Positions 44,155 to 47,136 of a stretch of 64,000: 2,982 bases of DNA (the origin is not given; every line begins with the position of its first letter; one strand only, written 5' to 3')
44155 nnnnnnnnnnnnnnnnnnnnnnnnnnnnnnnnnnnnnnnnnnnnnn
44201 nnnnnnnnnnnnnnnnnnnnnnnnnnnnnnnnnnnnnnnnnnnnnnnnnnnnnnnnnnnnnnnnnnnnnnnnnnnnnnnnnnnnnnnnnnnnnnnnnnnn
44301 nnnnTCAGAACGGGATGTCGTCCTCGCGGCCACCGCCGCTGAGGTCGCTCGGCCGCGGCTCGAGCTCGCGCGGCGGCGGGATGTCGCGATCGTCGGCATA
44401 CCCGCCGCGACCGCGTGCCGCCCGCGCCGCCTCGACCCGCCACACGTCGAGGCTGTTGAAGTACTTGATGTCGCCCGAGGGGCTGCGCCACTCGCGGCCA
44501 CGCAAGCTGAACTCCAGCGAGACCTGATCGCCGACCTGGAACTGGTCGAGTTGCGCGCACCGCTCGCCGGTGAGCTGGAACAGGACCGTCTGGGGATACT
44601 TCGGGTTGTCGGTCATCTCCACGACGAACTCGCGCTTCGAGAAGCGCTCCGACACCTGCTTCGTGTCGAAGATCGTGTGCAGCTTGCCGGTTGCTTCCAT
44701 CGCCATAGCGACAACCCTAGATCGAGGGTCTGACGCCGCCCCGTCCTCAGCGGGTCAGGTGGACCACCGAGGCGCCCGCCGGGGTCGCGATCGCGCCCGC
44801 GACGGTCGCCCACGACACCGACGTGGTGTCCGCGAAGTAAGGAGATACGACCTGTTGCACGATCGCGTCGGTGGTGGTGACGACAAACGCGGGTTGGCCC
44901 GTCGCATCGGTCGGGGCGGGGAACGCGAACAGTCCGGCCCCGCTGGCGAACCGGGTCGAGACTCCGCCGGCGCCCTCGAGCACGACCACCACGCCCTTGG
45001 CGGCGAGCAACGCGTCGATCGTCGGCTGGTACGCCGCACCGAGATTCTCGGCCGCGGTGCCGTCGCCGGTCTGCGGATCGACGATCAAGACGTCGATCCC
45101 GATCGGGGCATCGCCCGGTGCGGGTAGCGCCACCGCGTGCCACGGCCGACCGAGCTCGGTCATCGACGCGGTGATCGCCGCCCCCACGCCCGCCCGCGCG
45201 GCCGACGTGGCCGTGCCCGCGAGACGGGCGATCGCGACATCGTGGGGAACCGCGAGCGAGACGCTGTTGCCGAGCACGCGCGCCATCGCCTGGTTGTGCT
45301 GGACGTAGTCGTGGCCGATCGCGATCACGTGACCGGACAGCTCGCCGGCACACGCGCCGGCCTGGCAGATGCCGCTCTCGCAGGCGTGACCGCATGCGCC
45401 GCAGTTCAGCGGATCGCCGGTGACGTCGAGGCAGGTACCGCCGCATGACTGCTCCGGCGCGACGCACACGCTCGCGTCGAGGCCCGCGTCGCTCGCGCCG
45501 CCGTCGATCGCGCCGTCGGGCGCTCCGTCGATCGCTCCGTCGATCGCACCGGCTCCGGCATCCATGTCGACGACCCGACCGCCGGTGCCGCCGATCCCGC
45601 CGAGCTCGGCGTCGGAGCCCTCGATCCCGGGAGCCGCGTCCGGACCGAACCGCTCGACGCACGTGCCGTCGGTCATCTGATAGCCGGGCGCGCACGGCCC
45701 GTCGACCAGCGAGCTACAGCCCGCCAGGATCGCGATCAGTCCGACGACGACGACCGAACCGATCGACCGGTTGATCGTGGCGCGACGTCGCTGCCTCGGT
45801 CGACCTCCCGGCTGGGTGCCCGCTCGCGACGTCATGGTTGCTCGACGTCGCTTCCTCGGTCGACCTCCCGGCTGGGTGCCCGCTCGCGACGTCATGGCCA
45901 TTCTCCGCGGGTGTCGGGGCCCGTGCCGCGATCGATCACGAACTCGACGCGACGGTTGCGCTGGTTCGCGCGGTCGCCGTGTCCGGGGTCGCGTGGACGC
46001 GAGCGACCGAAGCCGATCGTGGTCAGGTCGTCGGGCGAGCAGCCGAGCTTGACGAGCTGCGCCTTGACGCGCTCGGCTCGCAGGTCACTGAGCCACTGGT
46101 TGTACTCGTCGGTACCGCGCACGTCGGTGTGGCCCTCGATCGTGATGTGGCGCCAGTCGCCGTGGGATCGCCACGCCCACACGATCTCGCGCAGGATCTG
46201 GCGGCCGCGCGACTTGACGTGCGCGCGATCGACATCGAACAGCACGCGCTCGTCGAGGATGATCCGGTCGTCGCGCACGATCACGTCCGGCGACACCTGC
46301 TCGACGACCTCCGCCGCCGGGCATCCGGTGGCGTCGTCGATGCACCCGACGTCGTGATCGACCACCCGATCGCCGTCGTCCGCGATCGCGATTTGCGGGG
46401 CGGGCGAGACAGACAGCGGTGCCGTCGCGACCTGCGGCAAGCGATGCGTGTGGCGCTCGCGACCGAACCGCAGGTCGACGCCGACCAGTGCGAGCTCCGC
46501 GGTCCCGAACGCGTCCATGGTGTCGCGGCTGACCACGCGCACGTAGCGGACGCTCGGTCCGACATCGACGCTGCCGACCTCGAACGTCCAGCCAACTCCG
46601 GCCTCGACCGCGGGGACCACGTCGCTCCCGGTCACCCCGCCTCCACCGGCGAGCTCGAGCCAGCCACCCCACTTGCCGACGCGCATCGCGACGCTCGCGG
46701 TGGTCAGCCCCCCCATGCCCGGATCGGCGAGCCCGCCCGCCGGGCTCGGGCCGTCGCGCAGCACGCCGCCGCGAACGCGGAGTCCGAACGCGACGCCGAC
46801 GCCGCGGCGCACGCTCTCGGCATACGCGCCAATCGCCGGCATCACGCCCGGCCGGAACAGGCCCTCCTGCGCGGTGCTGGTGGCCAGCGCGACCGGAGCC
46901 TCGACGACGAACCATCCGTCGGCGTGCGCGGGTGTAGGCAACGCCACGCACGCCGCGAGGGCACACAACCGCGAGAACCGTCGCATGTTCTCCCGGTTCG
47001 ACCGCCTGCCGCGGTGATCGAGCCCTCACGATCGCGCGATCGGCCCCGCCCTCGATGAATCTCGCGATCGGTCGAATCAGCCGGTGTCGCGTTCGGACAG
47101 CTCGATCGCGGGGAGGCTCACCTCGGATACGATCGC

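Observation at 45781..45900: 60-bp tandem duplication of the junction element, creating two in-frame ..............(K/Q)RRRAT leaders and two alternative ATGA-coupled starts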

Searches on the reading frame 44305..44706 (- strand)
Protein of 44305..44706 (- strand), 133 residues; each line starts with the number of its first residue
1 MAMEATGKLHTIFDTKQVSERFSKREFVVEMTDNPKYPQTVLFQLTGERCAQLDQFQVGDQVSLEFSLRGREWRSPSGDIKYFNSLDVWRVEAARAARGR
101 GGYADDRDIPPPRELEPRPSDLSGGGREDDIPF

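Call 72: find_encoding_contigs(protein=window:44305-44706:-, flank=3000, max_places=4)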
Protein window:44305-44706:- (133 aa): 1 contig read that carries it; 1 place shown.
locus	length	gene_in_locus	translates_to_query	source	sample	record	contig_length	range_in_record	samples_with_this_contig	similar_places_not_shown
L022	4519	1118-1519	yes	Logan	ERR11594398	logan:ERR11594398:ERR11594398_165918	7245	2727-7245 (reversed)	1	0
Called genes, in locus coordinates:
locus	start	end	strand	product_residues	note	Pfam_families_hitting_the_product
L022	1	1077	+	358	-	?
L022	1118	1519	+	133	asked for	PF11325:DUF3127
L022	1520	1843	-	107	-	-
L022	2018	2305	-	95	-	-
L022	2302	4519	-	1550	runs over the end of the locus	PF13699:eCIS_core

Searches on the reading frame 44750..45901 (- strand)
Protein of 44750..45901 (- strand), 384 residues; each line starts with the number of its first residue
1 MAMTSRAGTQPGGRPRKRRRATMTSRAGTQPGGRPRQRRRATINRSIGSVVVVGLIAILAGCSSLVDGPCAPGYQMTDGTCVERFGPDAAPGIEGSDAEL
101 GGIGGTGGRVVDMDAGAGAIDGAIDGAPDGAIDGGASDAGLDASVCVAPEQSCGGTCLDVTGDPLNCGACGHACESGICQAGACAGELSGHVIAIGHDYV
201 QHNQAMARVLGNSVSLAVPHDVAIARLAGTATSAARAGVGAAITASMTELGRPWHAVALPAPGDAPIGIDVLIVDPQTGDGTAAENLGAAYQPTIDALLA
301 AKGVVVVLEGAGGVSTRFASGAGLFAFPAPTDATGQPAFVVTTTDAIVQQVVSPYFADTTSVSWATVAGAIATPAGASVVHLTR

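Call 13: find_homologous_proteins(query=window:44750-45901:-, max_evalue=0.001)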
Query window:44750-45901:- (384 aa): 87 proteins with E <= 0.001 among 8000 candidates.
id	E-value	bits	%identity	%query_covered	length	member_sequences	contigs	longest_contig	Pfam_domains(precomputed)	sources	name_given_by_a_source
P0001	5.1e-227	772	100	94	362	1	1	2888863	-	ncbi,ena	-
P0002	7.8e-93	330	52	88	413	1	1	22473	-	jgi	-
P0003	1.5e-90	322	49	86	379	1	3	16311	-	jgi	jgi:hypothetical protein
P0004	7.9e-90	320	52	90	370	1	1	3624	PF04885.20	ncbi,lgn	-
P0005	1.7e-88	316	50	87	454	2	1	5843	-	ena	-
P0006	1.0e-86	310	49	91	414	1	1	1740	-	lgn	-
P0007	2.0e-84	302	51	87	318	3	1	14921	PF04885.20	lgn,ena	-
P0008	2.1e-83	299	50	88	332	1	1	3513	-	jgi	jgi:hypothetical protein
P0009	1.6e-80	289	50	87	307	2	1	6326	-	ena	-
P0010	6.9e-80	287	52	84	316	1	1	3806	PF04885.20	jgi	jgi:hypothetical protein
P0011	1.3e-75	273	51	84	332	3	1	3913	-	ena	-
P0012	1.4e-75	273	49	86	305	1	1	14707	-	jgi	jgi:hypothetical protein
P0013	2.1e-75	273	49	86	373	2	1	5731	PF04885.20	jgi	jgi:hypothetical protein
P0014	3.6e-75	272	53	63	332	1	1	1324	PF04885.20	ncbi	-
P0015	5.3e-75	271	46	89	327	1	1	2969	PF04885.20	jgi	-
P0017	6.1e-74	268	46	89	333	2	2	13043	PF04885.20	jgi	jgi:hypothetical protein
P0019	1.1e-73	267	50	86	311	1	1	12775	PF04885.20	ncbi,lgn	ncbi:MAG: hypothetical protein ACTHU0_02920 [Kofleriaceae bacterium]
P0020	1.7e-73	266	46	92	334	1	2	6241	PF04885.20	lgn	-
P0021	2.0e-73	266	48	89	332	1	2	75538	PF04885.20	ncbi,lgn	-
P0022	2.8e-73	266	56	64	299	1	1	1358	PF04885.20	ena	-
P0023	2.9e-73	265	43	89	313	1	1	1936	PF04885.20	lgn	-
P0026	7.1e-72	261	43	86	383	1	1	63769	PF04885.20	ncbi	-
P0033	2.5e-70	256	45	84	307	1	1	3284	PF04885.20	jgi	jgi:hypothetical protein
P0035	1.1e-69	254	43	88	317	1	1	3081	PF04885.20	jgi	jgi:hypothetical protein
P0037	4.9e-69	252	45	84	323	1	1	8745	PF04885.20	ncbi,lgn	-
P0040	5.4e-68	248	46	87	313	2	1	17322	PF04885.20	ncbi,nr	ncbi:MAG: hypothetical protein KIT31_26735 [Deltaproteobacteria bacterium]|nr:hypothetical protein [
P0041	2.0e-67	246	46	86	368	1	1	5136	PF04885.20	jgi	jgi:hypothetical protein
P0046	1.7e-65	240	52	65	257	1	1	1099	PF04885.20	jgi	jgi:hypothetical protein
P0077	2.3e-32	131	37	80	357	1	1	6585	PF04885.20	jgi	jgi:hypothetical protein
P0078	7.4e-27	113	31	63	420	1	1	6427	PF04885.20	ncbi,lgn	ncbi:MAG: MXAN_6577-like cysteine-rich protein [Myxococcota bacterium]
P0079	1.1e-24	106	35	62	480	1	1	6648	PF04885.20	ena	-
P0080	4.8e-23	100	37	63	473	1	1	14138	PF04885.20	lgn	-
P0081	1.2e-21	96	31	62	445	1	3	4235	PF04885.20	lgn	-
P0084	8.1e-15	73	35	57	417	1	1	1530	PF04885.20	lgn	-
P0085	1.4e-14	72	29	58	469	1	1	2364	PF04885.20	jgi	-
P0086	2.6e-12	65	25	85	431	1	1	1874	PF04885.20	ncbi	-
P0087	5.2e-11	61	26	58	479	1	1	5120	PF04885.20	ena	-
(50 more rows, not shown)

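Call 22: find_encoding_contigs(protein=P0001, flank=10000, max_places=6)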
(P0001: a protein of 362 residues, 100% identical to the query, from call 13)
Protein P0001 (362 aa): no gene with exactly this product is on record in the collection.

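Call 23: find_encoding_contigs(protein=P0002, flank=6000, max_places=3)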
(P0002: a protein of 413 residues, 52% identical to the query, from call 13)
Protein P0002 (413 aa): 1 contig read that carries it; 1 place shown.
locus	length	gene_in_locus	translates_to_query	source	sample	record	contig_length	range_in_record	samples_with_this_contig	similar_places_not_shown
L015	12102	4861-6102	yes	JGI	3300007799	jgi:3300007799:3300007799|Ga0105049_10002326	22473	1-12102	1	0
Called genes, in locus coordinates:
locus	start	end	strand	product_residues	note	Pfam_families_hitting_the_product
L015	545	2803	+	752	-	PF00069:Pkinase, PF07714:PK_Tyr_Ser-Thr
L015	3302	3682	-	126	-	PF09996:DUF2237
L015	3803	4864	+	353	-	PF00691:OmpA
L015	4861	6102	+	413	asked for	-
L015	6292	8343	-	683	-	PF10136:SpecificRecomb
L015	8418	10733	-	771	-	PF00207:A2M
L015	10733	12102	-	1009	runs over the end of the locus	PF07703:A2M_BRD (faint), PF13620:CarboxypepD_reg (faint), PF01835:MG2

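Call 24: find_encoding_contigs(protein=P0005, flank=6000, max_places=3)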
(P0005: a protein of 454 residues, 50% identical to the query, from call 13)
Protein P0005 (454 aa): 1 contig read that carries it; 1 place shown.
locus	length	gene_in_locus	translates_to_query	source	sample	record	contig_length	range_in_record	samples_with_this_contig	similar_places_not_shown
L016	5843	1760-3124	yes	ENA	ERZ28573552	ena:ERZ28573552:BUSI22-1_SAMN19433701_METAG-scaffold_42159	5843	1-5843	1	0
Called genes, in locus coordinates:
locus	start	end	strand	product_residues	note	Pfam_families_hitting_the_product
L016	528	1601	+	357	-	PF00691:OmpA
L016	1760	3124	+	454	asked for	-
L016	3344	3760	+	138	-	PF11325:DUF3127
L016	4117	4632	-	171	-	PF00160:Pro_isomerase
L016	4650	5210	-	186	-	PF16357:PepSY_TM_like_2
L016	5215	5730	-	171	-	PF16267:DUF4920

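Call 34: search_protein_families(library=ncbifam, proteins=[window:44750-45901:-], max_evalue=0.1)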
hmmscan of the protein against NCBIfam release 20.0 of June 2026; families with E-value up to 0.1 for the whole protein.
window:44750-45901:- (384 aa): 2 families
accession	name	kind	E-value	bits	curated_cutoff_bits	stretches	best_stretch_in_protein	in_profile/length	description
NF041328.1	C_rich_MXAN6577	subfamily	3.9e-11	43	100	1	142-186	17-62/145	MXAN_6577-like cysteine-rich protein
NF005504.0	PRK07118.1-3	equivalog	0.019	14.4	437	1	165-237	47-116/293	Fe-S cluster domain-containing protein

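Call 35: search_protein_families(library=pfam, proteins=[window:44750-45901:-], max_evalue=0.1)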
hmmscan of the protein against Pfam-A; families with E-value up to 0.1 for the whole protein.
window:44750-45901:- (384 aa): 1 family
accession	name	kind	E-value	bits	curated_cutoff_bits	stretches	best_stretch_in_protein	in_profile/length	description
PF04885.19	Stig1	-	4e-05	24.4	24.1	1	143-185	40-83/85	Stigma-specific STIG1-like protein family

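Call 45: find_encoding_contigs(protein=P0006, flank=3000, max_places=3)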
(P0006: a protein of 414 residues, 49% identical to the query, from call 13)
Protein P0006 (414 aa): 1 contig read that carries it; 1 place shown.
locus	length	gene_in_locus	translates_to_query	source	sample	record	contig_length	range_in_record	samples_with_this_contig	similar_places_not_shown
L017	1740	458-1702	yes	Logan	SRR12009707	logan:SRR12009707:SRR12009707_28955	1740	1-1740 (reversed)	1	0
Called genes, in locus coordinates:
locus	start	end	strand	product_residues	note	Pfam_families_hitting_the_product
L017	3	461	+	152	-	?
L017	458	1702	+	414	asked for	-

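Call 64: find_encoding_contigs(protein=P0017, flank=3000, max_places=2)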
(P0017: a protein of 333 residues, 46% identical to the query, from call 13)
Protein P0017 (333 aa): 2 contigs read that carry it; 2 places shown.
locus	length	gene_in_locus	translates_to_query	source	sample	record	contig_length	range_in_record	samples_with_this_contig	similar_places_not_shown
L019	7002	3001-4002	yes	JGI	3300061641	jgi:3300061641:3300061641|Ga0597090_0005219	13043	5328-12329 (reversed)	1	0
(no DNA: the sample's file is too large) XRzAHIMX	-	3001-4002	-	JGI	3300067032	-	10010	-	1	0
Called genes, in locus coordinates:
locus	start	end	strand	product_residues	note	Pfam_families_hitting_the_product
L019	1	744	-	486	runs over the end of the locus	?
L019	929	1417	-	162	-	PF00177:Ribosomal_S7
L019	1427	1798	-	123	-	PF00164:Ribosom_S12_S23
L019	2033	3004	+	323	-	PF00691:OmpA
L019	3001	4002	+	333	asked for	PF04885:Stig1 (weak)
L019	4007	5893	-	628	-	PF00069:Pkinase, PF03109:ABC1 (faint), PF07714:PK_Tyr_Ser-Thr, PF01636:APH (faint)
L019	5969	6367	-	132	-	-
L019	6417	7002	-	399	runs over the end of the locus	PF08308:PEGA (faint)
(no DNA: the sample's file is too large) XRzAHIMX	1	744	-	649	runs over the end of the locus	?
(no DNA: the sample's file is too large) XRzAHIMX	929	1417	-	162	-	PF00177:Ribosomal_S7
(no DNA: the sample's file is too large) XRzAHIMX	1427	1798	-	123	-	PF00164:Ribosom_S12_S23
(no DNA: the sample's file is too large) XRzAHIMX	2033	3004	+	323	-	PF00691:OmpA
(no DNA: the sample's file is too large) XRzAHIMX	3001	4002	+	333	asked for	PF04885:Stig1 (weak)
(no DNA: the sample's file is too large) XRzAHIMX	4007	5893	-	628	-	PF00069:Pkinase, PF03109:ABC1 (faint), PF07714:PK_Tyr_Ser-Thr, PF01636:APH (faint)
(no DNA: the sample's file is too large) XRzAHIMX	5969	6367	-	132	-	-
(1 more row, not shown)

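Call 65: find_encoding_contigs(protein=P0003, flank=3000, max_places=2)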
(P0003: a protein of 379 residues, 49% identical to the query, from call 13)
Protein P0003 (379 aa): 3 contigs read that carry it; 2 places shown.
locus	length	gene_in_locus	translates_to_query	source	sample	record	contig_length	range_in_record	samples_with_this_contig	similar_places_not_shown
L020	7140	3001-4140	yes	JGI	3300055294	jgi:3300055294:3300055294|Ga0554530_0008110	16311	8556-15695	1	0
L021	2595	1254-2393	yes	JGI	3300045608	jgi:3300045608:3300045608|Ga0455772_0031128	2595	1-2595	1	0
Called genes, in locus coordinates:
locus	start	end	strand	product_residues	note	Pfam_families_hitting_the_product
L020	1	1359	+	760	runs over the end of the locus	PF00069:Pkinase, PF07714:PK_Tyr_Ser-Thr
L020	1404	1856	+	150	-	-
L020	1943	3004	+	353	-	PF00691:OmpA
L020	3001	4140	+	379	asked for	-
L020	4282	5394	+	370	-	PF13442:Cytochrome_CBB3 (faint)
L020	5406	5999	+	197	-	PF00034:Cytochrom_C (weak), PF13442:Cytochrome_CBB3 (faint)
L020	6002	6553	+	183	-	PF01814:Hemerythrin (weak)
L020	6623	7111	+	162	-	PF01243:PNPOx_N (weak)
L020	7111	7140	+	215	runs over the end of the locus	?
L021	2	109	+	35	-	?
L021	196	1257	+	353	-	PF00691:OmpA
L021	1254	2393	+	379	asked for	-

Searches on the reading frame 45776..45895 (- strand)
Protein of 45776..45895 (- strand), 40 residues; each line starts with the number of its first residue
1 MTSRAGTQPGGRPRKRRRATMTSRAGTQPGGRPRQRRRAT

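Call 28: search_protein_representatives(protein=window:45776-45895:-)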
Query: 40 residues. Proteins with E-value up to 0.001 (for the whole library): 1; up to 1e-10: 0; up to 1e-30: 0. The best 1 are listed.
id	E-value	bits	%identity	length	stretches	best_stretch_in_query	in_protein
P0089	1.8e-07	46.2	44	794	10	5-30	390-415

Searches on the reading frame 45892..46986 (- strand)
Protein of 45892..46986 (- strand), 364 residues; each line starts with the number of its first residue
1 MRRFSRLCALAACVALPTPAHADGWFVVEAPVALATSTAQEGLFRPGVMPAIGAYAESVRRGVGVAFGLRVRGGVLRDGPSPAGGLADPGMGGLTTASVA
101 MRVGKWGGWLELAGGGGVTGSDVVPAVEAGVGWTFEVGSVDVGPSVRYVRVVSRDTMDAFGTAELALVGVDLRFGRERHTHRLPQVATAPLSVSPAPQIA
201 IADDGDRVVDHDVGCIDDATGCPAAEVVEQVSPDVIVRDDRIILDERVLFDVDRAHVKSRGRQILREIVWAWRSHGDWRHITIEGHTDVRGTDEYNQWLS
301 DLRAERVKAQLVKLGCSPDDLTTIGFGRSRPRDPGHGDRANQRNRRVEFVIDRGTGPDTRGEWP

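Call 14: find_encoding_contigs(protein=window:45892-46986:-, flank=10000, max_places=6)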
Protein window:45892-46986:- (364 aa): 1 contig read that carries it; 1 place shown.
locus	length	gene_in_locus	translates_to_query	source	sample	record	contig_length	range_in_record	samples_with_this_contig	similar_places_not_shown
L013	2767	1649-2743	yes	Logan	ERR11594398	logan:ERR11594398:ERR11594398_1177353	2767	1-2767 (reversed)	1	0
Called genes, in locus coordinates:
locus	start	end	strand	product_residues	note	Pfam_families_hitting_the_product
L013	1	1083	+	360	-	?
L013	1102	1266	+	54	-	-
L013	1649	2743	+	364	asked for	PF00691:OmpA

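Call 25: list_cluster_members(proteins=[P0001, window:45892-46986:-, window:27443-28657:-])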
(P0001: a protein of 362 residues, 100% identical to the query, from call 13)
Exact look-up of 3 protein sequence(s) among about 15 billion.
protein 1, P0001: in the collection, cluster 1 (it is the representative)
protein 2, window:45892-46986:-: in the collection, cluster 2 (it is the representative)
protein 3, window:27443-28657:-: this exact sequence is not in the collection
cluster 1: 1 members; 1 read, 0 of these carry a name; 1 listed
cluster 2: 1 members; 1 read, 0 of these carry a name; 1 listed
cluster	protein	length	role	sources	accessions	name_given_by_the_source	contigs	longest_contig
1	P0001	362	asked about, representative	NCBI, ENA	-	-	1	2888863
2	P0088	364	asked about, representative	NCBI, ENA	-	-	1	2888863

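Call 34: search_protein_families(library=ncbifam, proteins=[window:45895-46986:-], max_evalue=0.1)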
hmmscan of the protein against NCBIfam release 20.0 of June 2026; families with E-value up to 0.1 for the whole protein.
window:45895-46986:- (364 aa): 38 families (the best 25 are shown)
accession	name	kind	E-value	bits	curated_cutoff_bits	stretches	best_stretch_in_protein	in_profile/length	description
NF053612.1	anchor_PA1041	equivalog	4.2e-23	82.5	250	1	202-352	84-236/236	PA1041 family peptidoglycan-binding anchor lipoprotein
NF053611.1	YiaD_Gzip_OmpA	equivalog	1.1e-22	80.8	175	1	242-351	98-206/206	YiaD family glycine zipper/OmpA-like lipoprotein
TIGR02802.1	Pal_lipo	equivalog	1.2e-21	76.8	125.35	1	248-350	2-103/104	peptidoglycan-associated lipoprotein Pal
NF033763.1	exchanger_TraB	exception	9.7e-21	73.3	700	1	202-352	352-498/522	outer membrane exchange protein TraB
NF053585.1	OMP_LP_YfiB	equivalog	9.5e-20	71.1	128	1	244-352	54-161/163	outer membrane lipoprotein YfiB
NF045787.1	OmpABordt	equivalog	7.2e-19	68.2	200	1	219-350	58-188/194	outer membrane protein OmpA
NF053613.1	OMP_toxin_LptF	equivalog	9e-18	64.9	400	1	247-352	142-246/256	lipotoxin F family OmpA-related lipoprotein LptF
NF008067.1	PRK10802.1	equivalog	4.3e-14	52.7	261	1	246-349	67-169/171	peptidoglycan-associated lipoprotein Pal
NF052230.1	T9SS_PorE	exception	1.4e-13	50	600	1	246-332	515-600/648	PorE family type IX secretion system protein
NF008071.1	PRK10808.1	equivalog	5.1e-12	45.8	277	1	226-348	211-331/358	porin OmpA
NF053607.1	CHU_0125_OmpA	equivalog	2e-11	43.1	620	1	238-351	523-636/639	CHU_0125 family OmpA-like outer membrane integrity protein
NF006541.1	PRK09038.1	equivalog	5.7e-11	42.5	283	1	242-353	137-250/253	flagellar motor protein MotD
NF006545.0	PRK09039.1-4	equivalog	9e-11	42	372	1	233-349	211-337/342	peptidoglycan -binding protein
NF005382.1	PRK06925.1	equivalog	2.5e-10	41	264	1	238-352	104-224/225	flagellar motor protein MotS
TIGR03350.1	type_VI_ompA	equivalog_domain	2.5e-10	40.4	139.8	1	240-350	24-136/137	type VI secretion system protein TssL, long form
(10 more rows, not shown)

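Call 35: search_protein_families(library=pfam, proteins=[window:45895-46986:-], max_evalue=0.1)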
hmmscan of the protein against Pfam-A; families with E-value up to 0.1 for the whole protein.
window:45895-46986:- (364 aa): 1 family
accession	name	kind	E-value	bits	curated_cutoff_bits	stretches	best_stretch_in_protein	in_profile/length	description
PF00691.25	OmpA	-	3.6e-16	59.8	27.2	1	249-345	1-98/98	OmpA family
